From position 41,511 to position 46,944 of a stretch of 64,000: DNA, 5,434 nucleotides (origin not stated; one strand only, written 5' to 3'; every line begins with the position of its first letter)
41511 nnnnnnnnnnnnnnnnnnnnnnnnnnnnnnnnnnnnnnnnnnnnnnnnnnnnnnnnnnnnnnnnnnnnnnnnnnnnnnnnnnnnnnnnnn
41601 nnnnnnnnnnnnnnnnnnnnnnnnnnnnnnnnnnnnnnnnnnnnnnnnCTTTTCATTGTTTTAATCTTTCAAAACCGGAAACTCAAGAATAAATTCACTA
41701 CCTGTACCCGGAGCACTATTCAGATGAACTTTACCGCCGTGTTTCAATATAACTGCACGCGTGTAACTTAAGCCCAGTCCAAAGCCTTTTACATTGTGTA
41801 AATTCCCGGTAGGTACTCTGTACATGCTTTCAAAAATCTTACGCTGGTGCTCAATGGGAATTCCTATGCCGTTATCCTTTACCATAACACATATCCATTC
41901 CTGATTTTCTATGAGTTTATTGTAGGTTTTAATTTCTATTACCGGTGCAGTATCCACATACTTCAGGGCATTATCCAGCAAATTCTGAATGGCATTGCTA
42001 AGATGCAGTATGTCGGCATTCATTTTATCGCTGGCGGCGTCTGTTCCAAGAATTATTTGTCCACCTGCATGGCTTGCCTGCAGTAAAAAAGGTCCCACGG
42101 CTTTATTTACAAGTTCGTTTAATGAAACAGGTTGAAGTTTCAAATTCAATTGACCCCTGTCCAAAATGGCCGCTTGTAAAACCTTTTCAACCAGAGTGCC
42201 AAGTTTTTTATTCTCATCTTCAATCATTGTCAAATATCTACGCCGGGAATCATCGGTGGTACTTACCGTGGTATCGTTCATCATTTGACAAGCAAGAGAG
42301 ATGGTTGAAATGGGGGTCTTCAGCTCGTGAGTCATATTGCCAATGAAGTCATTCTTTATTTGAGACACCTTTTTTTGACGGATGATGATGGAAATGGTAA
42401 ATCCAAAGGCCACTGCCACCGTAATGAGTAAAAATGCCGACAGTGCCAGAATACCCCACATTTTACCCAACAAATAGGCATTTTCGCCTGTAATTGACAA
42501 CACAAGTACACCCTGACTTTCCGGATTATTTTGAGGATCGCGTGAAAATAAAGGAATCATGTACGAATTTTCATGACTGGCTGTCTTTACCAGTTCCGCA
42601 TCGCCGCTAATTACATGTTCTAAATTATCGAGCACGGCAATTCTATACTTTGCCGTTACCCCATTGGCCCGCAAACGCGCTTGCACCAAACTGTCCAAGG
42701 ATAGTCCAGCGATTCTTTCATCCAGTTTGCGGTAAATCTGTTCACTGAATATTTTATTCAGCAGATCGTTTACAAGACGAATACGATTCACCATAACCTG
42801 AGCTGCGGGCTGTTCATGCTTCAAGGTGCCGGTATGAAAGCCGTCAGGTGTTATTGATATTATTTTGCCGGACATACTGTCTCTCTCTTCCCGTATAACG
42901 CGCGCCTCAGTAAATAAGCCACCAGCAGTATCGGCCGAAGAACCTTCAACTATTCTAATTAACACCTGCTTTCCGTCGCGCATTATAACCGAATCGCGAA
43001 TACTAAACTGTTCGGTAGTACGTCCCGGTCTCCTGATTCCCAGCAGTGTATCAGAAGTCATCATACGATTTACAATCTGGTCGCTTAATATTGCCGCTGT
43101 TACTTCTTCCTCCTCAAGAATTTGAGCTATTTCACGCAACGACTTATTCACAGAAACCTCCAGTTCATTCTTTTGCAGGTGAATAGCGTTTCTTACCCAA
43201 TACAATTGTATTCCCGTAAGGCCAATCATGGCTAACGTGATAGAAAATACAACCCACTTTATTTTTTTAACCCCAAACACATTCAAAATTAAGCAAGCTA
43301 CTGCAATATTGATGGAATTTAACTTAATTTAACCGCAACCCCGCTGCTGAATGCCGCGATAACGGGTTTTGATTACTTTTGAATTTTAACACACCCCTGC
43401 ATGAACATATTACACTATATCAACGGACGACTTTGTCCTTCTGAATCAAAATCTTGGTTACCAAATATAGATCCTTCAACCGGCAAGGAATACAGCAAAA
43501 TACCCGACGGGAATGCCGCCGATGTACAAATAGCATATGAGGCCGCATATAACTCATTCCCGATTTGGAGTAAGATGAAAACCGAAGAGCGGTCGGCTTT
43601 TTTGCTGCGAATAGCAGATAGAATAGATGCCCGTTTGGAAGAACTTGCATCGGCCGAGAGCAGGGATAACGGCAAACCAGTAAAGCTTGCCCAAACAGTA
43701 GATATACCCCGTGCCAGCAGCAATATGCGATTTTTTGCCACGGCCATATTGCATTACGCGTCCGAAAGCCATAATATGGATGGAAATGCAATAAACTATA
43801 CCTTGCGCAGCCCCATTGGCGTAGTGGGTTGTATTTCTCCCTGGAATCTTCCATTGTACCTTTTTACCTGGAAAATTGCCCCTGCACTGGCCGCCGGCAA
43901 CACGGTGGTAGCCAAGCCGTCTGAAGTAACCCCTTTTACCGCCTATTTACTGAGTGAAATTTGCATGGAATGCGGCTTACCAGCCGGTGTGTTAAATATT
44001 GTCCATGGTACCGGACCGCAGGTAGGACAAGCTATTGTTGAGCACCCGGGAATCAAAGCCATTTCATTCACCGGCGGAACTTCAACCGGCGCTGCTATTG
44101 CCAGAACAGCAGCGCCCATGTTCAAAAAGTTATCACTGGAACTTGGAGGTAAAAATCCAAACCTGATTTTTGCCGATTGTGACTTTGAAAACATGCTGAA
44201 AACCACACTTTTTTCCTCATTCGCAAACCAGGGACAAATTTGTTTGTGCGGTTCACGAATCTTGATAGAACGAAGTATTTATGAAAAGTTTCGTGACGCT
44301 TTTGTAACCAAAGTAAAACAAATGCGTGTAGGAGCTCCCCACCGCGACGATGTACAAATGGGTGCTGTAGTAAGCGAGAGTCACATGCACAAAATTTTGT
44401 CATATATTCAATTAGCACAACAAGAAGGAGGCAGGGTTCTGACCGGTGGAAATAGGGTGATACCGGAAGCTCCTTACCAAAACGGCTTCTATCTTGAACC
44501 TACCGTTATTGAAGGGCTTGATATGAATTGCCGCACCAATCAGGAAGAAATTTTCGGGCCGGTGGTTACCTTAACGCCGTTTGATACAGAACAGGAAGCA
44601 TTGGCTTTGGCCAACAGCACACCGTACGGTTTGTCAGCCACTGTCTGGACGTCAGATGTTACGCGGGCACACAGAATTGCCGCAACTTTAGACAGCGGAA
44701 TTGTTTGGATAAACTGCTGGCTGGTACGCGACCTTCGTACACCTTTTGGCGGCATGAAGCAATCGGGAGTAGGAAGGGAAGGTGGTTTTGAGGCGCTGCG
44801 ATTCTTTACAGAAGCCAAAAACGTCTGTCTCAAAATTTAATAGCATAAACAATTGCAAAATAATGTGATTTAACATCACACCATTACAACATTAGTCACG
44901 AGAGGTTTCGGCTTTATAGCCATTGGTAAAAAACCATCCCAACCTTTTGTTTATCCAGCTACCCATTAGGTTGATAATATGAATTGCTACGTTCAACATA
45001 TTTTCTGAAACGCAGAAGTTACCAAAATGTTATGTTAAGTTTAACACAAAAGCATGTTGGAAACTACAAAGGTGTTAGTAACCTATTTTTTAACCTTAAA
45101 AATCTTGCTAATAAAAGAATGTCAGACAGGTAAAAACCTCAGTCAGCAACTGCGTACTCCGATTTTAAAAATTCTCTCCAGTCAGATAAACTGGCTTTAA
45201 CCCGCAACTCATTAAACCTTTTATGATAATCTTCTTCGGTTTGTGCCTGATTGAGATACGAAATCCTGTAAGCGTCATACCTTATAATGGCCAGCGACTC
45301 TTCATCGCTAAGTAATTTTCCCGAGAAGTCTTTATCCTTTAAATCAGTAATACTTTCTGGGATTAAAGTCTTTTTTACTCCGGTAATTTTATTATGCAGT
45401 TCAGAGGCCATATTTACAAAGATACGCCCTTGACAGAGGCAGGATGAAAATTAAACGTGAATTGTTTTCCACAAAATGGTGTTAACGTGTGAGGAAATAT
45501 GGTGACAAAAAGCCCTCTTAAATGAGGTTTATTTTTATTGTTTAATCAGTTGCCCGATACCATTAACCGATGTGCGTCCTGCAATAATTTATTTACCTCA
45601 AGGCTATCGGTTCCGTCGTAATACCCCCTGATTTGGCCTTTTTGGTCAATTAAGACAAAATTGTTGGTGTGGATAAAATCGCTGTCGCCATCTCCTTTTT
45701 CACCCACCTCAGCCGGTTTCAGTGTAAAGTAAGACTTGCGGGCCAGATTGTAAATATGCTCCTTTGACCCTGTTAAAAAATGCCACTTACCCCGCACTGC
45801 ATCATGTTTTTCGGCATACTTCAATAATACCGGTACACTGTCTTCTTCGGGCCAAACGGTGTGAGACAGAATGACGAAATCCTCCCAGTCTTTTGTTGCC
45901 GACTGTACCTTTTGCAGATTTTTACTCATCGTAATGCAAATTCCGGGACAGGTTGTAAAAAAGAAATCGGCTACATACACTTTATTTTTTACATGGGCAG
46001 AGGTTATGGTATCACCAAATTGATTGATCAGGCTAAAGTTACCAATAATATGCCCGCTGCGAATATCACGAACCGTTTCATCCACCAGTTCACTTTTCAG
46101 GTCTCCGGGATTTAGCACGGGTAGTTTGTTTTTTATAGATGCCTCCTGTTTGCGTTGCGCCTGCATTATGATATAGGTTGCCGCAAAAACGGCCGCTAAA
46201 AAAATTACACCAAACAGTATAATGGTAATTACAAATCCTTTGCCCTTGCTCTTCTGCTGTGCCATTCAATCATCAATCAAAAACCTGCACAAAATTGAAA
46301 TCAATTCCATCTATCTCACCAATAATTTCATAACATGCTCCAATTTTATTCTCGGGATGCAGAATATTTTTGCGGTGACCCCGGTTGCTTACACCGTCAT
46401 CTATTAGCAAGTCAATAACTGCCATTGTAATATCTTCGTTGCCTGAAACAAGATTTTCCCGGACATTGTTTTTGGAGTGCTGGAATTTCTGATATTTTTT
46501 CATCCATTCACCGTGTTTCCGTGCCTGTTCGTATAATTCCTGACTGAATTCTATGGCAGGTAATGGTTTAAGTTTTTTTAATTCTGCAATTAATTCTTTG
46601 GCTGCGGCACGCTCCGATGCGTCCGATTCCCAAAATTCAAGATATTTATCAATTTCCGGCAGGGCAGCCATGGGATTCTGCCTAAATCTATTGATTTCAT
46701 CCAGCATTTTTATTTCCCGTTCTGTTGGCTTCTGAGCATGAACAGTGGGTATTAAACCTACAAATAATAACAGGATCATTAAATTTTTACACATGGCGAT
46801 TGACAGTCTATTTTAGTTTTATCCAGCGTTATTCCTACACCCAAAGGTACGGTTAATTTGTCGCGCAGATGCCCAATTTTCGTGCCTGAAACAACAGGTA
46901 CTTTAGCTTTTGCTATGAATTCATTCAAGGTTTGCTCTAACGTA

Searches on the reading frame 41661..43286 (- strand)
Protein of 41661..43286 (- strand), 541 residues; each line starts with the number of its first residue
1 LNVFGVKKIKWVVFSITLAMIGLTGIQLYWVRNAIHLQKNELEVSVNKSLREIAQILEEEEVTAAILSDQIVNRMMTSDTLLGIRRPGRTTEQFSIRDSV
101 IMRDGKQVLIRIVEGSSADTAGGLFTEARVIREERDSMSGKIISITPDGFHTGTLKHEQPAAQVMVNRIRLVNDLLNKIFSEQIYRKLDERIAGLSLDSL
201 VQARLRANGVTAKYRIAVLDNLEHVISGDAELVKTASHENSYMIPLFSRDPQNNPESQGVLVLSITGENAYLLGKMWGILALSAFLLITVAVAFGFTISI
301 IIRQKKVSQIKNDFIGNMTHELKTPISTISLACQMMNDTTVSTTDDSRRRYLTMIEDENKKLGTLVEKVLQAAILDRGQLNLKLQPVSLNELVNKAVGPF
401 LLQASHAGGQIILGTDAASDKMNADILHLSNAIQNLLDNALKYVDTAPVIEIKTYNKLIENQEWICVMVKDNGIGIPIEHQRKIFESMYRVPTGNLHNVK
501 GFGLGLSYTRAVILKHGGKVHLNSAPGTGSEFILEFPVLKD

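Call 71: search_protein_families(library=pfam, proteins=[window:41661-43286:-], max_evalue=0.000001)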
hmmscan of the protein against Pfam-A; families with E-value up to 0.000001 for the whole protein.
window:41661-43286:- (541 aa): 2 families
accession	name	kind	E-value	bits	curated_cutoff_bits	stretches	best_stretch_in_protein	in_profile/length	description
PF02518.31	HATPase_c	-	3.7e-24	85.7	26.4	1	425-538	2-109/111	Histidine kinase-, DNA gyrase B-, and HSP90-like ATPase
PF00512.31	HisKA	-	2.5e-13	50.3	26.9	1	311-377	2-65/66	His Kinase A (phospho-acceptor) domain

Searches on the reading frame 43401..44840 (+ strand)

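Call 67: search_protein_families(library=pfam, proteins=[window:43401-44840:+], max_evalue=0.00001)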
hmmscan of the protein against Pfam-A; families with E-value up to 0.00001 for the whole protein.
window:43401-44840:+ (479 aa): 1 family
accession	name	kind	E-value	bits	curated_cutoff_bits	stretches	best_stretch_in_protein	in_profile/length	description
PF00171.27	Aldedh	-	2.2e-170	567.6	23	1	14-475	4-461/461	Aldehyde dehydrogenase family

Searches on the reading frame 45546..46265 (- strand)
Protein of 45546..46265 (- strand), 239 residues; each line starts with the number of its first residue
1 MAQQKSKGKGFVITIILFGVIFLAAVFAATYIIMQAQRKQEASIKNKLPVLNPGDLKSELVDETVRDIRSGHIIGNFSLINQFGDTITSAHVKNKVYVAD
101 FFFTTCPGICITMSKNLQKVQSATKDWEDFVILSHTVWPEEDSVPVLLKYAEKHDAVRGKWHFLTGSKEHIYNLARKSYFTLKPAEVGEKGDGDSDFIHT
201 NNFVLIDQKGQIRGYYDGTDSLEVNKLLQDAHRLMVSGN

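Call 67: search_protein_families(library=pfam, proteins=[window:45546-46265:-], max_evalue=0.00001)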
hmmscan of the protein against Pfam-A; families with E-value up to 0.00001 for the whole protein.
window:45546-46265:- (239 aa): 1 family
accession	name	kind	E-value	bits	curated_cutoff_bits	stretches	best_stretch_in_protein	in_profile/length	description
PF02630.20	SCO1-SenC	-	1.2e-24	87.2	22.8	1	75-212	2-134/134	SCO1/SenC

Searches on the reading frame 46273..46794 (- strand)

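Call 67: search_protein_families(library=pfam, proteins=[window:46273-46794:-], max_evalue=0.00001)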
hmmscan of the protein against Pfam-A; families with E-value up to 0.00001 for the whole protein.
window:46273-46794:- (173 aa): 1 family
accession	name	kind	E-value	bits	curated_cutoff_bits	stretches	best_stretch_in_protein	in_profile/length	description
PF00188.32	CAP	-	1e-06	30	21.1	1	31-154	1-100/117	Cysteine-rich secretory protein family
